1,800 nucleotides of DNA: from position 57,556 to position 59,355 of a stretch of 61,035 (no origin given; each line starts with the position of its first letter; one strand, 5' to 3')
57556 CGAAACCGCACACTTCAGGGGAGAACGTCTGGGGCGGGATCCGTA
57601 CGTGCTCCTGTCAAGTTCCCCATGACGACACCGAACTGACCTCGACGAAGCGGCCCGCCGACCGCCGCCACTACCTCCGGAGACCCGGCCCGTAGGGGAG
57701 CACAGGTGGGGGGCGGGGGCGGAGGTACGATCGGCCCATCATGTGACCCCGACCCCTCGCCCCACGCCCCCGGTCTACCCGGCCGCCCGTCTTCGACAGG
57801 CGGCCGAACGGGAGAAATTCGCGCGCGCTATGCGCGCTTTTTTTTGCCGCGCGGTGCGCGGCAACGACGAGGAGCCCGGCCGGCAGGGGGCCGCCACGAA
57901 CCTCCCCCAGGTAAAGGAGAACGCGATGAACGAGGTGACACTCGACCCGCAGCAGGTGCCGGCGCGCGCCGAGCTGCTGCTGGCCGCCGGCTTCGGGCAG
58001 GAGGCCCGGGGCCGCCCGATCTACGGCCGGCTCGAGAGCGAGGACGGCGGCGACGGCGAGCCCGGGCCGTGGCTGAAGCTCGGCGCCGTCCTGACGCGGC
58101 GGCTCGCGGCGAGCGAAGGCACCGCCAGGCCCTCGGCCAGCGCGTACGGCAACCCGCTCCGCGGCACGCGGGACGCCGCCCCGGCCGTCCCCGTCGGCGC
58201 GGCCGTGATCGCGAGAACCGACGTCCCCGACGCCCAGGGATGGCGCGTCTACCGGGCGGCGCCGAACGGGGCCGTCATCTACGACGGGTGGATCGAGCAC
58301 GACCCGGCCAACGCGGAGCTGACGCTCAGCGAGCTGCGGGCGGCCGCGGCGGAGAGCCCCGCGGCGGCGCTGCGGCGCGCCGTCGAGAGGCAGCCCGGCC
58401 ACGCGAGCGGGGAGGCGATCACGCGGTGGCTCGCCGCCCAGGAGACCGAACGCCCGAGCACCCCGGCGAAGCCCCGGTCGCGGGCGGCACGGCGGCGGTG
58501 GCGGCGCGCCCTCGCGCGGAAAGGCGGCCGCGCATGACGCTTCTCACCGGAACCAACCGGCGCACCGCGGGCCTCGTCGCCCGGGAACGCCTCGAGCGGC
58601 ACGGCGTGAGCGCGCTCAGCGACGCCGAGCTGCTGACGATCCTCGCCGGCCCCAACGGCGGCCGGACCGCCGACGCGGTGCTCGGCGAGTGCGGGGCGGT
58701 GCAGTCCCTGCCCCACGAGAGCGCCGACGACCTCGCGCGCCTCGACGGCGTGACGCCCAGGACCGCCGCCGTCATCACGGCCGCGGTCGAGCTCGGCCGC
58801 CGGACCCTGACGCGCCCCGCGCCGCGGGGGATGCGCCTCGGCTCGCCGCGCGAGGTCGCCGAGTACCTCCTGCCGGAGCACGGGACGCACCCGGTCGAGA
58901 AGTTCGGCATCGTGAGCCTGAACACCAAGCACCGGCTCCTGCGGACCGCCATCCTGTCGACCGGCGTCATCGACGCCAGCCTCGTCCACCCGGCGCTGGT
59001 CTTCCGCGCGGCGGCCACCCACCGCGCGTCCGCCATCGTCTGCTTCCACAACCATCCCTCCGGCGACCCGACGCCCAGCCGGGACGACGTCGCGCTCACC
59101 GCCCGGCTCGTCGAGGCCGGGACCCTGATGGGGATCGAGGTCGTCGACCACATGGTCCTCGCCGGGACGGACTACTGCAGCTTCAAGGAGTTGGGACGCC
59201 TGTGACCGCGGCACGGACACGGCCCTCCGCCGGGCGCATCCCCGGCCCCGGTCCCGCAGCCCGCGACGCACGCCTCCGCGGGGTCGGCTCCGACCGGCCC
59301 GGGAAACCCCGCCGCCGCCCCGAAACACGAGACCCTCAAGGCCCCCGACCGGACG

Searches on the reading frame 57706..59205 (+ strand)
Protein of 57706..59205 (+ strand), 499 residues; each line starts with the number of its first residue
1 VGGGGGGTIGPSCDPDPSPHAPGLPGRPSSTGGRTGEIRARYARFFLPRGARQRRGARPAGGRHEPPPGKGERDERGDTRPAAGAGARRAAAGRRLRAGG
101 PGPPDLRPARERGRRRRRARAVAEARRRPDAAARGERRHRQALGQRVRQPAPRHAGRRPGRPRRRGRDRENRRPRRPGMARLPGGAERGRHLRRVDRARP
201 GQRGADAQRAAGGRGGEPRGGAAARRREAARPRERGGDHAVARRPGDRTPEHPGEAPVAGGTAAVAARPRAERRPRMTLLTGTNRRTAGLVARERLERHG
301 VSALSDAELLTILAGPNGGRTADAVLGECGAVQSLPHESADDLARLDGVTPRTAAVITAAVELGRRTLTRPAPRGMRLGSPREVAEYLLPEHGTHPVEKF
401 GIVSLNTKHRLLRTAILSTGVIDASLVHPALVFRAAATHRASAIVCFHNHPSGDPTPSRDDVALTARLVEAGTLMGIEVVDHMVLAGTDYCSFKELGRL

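Call 9: search_protein_families(library=pfam, proteins=[window:57706-59205:+], max_evalue=0.01)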
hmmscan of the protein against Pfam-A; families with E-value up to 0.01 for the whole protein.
window:57706-59205:+ (499 aa): 3 families
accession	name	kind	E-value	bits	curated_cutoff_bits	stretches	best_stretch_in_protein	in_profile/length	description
PF04002.20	RadC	-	1.2e-36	125.8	22.1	1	380-497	3-120/121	RadC-like JAB domain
PF14464.11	Prok-JAB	-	1.7e-06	28.3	25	1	393-475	14-100/114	Prokaryotic homologs of the JAB domain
PF20582.4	UPF0758_N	-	8.3e-06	26.2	27.1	1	293-353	11-75/77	UPF0758 N-terminal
